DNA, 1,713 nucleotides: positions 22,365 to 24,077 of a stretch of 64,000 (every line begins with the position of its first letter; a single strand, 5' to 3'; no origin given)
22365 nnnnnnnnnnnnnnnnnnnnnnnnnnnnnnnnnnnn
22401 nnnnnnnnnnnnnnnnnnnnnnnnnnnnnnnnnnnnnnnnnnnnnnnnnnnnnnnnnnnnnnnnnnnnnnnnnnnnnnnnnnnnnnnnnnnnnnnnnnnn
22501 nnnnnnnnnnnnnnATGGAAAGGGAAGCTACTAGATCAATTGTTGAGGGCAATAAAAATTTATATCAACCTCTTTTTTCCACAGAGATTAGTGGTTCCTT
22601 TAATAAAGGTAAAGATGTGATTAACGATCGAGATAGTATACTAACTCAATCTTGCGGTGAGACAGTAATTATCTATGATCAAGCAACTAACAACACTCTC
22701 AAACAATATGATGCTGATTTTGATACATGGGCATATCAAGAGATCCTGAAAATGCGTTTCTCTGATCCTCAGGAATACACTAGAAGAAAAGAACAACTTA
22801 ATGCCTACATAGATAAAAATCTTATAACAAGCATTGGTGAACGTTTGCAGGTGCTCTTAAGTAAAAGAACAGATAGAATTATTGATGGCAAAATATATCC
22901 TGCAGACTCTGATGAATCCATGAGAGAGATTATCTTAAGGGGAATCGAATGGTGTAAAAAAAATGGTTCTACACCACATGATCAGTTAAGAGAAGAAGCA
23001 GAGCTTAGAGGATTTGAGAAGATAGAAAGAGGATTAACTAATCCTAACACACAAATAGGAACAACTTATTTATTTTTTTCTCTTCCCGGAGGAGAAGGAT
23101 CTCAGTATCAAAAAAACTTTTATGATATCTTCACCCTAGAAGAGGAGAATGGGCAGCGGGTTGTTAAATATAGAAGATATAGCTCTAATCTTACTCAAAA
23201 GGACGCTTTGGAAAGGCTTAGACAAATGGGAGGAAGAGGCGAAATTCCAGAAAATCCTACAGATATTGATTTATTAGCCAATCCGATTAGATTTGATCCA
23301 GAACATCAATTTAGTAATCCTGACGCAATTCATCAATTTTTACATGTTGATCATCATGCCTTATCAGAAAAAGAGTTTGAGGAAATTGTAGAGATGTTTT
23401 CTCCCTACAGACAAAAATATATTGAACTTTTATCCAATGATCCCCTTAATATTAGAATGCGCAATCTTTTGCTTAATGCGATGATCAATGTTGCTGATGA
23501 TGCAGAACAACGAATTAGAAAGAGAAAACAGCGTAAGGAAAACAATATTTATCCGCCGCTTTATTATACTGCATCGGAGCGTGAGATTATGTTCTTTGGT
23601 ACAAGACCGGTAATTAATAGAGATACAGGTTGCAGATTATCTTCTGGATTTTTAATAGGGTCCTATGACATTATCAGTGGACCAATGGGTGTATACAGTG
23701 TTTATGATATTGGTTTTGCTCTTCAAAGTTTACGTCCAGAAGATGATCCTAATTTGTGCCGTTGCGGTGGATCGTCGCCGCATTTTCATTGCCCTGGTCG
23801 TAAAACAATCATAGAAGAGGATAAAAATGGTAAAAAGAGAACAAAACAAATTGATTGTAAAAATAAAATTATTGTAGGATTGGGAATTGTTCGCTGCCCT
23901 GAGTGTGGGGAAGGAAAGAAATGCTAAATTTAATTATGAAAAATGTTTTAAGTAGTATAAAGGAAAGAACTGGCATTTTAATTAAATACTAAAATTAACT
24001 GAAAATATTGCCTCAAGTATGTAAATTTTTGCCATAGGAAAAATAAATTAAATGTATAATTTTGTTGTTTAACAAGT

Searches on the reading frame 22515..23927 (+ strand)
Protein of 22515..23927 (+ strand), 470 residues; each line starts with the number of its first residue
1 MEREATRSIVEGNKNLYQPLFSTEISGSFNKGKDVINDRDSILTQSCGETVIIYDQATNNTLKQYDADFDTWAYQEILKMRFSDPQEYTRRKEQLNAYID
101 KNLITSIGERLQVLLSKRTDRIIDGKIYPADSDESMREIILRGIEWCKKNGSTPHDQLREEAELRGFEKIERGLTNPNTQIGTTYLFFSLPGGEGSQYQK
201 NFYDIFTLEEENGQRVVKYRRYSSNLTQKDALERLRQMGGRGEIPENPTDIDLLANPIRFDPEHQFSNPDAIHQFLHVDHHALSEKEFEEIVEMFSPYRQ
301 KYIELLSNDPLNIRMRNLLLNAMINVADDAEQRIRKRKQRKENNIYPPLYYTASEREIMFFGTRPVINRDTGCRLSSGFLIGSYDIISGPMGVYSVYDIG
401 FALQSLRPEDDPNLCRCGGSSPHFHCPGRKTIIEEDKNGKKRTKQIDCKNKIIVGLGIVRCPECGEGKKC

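Call 7: search_protein_families(library=pfam, proteins=[window:22515-23927:+], max_evalue=0.001)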
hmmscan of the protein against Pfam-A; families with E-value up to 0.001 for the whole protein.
window:22515-23927:+ (470 aa): 0 families

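Call 16: search_protein_families(library=pfam, proteins=[window:22515-23927:+], max_evalue=0.1)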
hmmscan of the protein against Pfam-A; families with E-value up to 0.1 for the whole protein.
window:22515-23927:+ (470 aa): 0 families

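Call 39: search_protein_families(library=ncbifam, proteins=[window:22515-23927:+], max_evalue=0.01)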
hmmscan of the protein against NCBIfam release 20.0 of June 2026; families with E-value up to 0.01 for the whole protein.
window:22515-23927:+ (470 aa): 0 families

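Call 40: find_homologous_proteins(query=window:22515-23927:+, max_evalue=0.001)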
Query window:22515-23927:+ (470 aa): 41 proteins with E <= 0.001 among 6845 candidates.
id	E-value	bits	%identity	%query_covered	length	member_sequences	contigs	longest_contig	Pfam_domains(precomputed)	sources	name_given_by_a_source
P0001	0.0e+0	1086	100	100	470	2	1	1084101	-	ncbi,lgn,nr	ncbi:MAG: hypothetical protein KatS3mg089_0036 [Patescibacteria group bacterium]|nr:MAG: hypothetica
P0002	2.2e-287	972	89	100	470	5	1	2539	-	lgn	-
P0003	8.3e-258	874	81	99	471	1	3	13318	-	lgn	-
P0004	2.0e-242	823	78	99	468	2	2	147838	-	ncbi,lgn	-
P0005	1.6e-82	296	39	87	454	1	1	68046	-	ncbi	-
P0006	7.4e-82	294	39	87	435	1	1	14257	-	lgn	-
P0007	2.0e-74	270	35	90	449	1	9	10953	-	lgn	-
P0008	4.5e-64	235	39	79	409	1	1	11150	-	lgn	-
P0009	3.6e-63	232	38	83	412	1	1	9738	-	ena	-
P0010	3.7e-56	209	39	81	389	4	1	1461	-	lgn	-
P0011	7.4e-56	208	37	89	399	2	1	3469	-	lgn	-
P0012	1.2e-55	208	37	72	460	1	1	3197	-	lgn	-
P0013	3.8e-53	199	34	88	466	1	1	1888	-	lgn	-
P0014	1.5e-50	191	31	93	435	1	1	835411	-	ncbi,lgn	-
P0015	6.6e-48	182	35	80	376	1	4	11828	-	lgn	-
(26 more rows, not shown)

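Call 41: find_encoding_contigs(protein=P0004, flank=4000, max_places=3)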
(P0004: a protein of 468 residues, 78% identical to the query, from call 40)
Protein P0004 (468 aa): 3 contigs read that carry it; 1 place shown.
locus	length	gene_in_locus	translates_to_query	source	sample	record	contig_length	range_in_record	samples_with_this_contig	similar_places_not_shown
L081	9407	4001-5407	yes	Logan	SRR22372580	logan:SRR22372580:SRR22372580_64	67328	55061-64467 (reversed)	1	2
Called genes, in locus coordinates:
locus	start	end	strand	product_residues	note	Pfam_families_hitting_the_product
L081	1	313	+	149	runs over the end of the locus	PF22811:Zn_ribbon_NrdR, PF03477:ATP-cone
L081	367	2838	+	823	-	PF00317:Ribonuc_red_lgN, PF02867:Ribonuc_red_lgC, PF12637:TSCPD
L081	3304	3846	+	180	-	PF01923:Cob_adeno_trans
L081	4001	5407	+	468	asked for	-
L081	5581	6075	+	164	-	-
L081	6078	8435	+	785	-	PF26449:DUF8128, PF01935:DUF87 (weak), PF10412:TrwB_AAD_bind (weak), PF12696:TraG-D_C (faint)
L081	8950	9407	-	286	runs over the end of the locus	PF02899:Phage_int_SAM_1, PF13495:Phage_int_SAM_4, PF00589:Phage_integrase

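Call 42: find_encoding_contigs(protein=P0003, flank=4000, max_places=3)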
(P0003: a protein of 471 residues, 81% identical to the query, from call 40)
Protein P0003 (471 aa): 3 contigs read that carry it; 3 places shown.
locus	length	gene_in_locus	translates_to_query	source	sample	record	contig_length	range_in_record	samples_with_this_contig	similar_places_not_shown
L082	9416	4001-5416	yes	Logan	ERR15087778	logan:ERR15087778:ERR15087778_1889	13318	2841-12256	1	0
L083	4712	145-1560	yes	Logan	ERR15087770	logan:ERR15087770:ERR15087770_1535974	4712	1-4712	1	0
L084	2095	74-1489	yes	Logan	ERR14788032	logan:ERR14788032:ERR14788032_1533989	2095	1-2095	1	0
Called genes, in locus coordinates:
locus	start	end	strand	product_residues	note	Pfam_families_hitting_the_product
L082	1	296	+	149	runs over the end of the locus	PF22811:Zn_ribbon_NrdR, PF03477:ATP-cone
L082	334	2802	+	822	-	PF00317:Ribonuc_red_lgN, PF02867:Ribonuc_red_lgC, PF12637:TSCPD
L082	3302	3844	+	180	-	PF01923:Cob_adeno_trans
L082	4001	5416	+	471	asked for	-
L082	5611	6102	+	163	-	-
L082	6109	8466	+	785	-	PF26449:DUF8128, PF01935:DUF87 (weak), PF10412:TrwB_AAD_bind (weak), PF12696:TraG-D_C (faint)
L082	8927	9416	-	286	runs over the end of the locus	PF02899:Phage_int_SAM_1, PF13495:Phage_int_SAM_4, PF00589:Phage_integrase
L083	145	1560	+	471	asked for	-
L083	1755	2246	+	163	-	-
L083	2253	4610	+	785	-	PF26449:DUF8128, PF01935:DUF87 (weak), PF10412:TrwB_AAD_bind (weak), PF12696:TraG-D_C (faint)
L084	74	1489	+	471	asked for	-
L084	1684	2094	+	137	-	?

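Call 55: search_solved_structures(query=A6, max_evalue=1)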
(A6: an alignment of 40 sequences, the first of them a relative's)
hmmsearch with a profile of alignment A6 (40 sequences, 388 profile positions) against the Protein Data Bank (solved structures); distinct sequences matched with E-value up to 1: 3.
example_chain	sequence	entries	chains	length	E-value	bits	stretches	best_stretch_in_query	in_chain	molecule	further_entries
7l9r_A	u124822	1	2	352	0.21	14.1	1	42-78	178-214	Deoxyhypusine synthase, putative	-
2jne_A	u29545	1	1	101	0.24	13.9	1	352-384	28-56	Hypothetical protein yfgJ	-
6gcs_M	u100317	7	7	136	0.26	13.8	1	239-332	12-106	NUMM SUBUNIT | Subunit NUMM of protein NADH:Ubiquinone Oxidoreductase (Complex I) | Subunit NUMM of NADH:Ubiquinone Oxidoreductase (Complex I)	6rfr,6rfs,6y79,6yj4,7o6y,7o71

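Call 64: predict_structure(alignment_id=A6)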
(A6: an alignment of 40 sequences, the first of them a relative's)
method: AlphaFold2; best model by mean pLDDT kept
length: 470 residues; sequences in the alignment: 40
mean_pLDDT: 80.6   pTM: 0.68
mean pLDDT of the five models: 80.6, 80.0, 77.8, 77.6, 76.8
residues with pLDDT >= 90: 251; 70-90: 117; 50-70: 24; < 50: 78
segments of 3 or more residues with pLDDT < 50: 1-54, 384-406
pLDDT, mean of each block of 10 residues (from residue 1): 40 35 28 34 33 51 88 94 95 94 94 94 96 93 91 93 97 98 96 86 96 97 91 90 83 95 95 94 93 95 96 93 95 87 61 83 88 84 46 39 53 77 87 92 92 78 77
secondary structure, 60 per line:
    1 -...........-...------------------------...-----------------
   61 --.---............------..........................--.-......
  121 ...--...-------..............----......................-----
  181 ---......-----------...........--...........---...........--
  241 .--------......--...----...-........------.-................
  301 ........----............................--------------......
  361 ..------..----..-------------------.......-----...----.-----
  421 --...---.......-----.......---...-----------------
elements in order: H2-12 H67-78 H85-110 E115-123 E126-128 H136-149 H154-175 E184-189 E201-211 E214-224 H228-238 H250-255 E258-260 H269-276 H285-308 H313-340 H355-362 H396-402 E423-425 E429-435 E441-447 E451-453

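Call 67: fold_search(model_id=the predicted structure, library=pdb)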
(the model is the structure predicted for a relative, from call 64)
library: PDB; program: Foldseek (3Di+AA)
matches with E <= 10: 1103; with E <= 0.001: 0
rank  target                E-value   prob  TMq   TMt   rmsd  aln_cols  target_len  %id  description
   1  6hmj_D                6.8e-02  0.30  0.14  0.17  22.3       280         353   11  Structure of an RNA-binding Light-Oxygen-Voltage Receptor (released 2019-08-28)
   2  9r68_I                8.4e-02  0.05  0.08  0.06  30.2       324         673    7  CPS secretion pathway Wza-Wzc_C1 (Conf 2) (released 2026-03-04)
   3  6hmj_B                9.3e-02  0.23  0.14  0.17  25.9       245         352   10  Structure of an RNA-binding Light-Oxygen-Voltage Receptor (released 2019-08-28)
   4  6ojy_F                2.4e-01  0.09  0.10  0.13  12.5       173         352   14  Methylated PilT4 from Geobacter metallireducens bound to sulfate: C3ocococ conformation (released 2019-11-20)
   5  8h77_E                2.7e-01  0.16  0.11  0.27   9.6       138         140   14  Hsp90-AhR-p23-XAP2 complex (released 2023-01-04)
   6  6olk_A                2.9e-01  0.07  0.10  0.12  13.8       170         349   14  CryoEM structure of PilT4 from Geobacter metallireducens without adding nucleotide: C3ocococ conformation (released 2019-11-20)
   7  6m3l_A                3.2e-01  0.07  0.10  0.19  23.4       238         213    8  Crystal structure of the R.PabI(Y68F-K154A)-dsDNA(nonspecific) complex (released 2020-03-18)
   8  7qiy_D                3.2e-01  0.07  0.07  0.13  17.5       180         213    7  Specific features and methylation sites of a plant ribosome. 40S head ribosomal subunit. (released 2022-06-15)
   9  6zj8_G                3.6e-01  0.28  0.15  0.37   9.5       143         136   10  Structure of the PAS domain from Bordetella pertussis BvgS (released 2020-11-11)
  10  6kju_A                4.0e-01  0.13  0.14  0.25  19.2       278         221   12  Huge conformation shift of Vibrio cholerae VqmA dimer in the absence of target DNA provides insight into DNA-binding m (released 2019-11-13)
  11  9r2r_D                4.0e-01  0.09  0.09  0.23  14.3       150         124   11  De novo designed M7 protein fold (released 2025-05-14)
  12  4zr7_A                4.2e-01  0.14  0.06  0.22  14.4       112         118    7  The structure of a domain of a functionally unknown protein from Bacillus subtilis subsp. subtilis str. 168 (released 2015-05-27)
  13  8qmo_D                4.4e-01  0.15  0.13  0.28   9.5       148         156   16  Cryo-EM structure of the benzo[a]pyrene-bound Hsp90-XAP2-AHR complex (released 2024-01-10)
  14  6ojz_D                4.4e-01  0.08  0.10  0.13  12.8       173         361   15  PilT4 from Geobacter metallireducens bound to ADP with partial occupancy: C3ocococ conformation (released 2019-11-20)
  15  6zu5_SD0              4.9e-01  0.06  0.08  0.13  19.1       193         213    6  Structure of the Paranosema locustae ribosome in complex with Lso2 (released 2020-11-04)
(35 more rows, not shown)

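Call 87: search_protein_representatives(alignment_id=A6)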
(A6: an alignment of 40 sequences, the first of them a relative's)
Query: 40 sequences, 388 profile positions. Proteins with E-value up to 0.001 (for the whole library): 605; up to 1e-10: 422; up to 1e-30: 298. The best 150 are listed.
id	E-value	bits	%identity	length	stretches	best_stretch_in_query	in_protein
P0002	4.3e-138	477.3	-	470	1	5-388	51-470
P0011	3.1e-136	471.2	-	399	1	4-388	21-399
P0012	4.3e-132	457.5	-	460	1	12-388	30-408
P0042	3.9e-127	441.2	-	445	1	8-388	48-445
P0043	3.2e-124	431.6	-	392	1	17-388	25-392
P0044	4.6e-123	427.8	-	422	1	6-388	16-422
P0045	3.3e-121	421.7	-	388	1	12-384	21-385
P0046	1.1e-120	420.0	-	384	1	12-388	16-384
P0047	1.1e-119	416.7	-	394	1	13-388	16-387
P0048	1.5e-119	416.3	-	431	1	11-388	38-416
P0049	3.5e-118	411.8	-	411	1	12-388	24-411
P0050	5.9e-118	411.0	-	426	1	4-388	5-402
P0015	2.1e-117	409.2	-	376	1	15-388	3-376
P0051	3.4e-117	408.5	-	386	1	13-382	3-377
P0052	1.3e-116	406.6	-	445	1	11-388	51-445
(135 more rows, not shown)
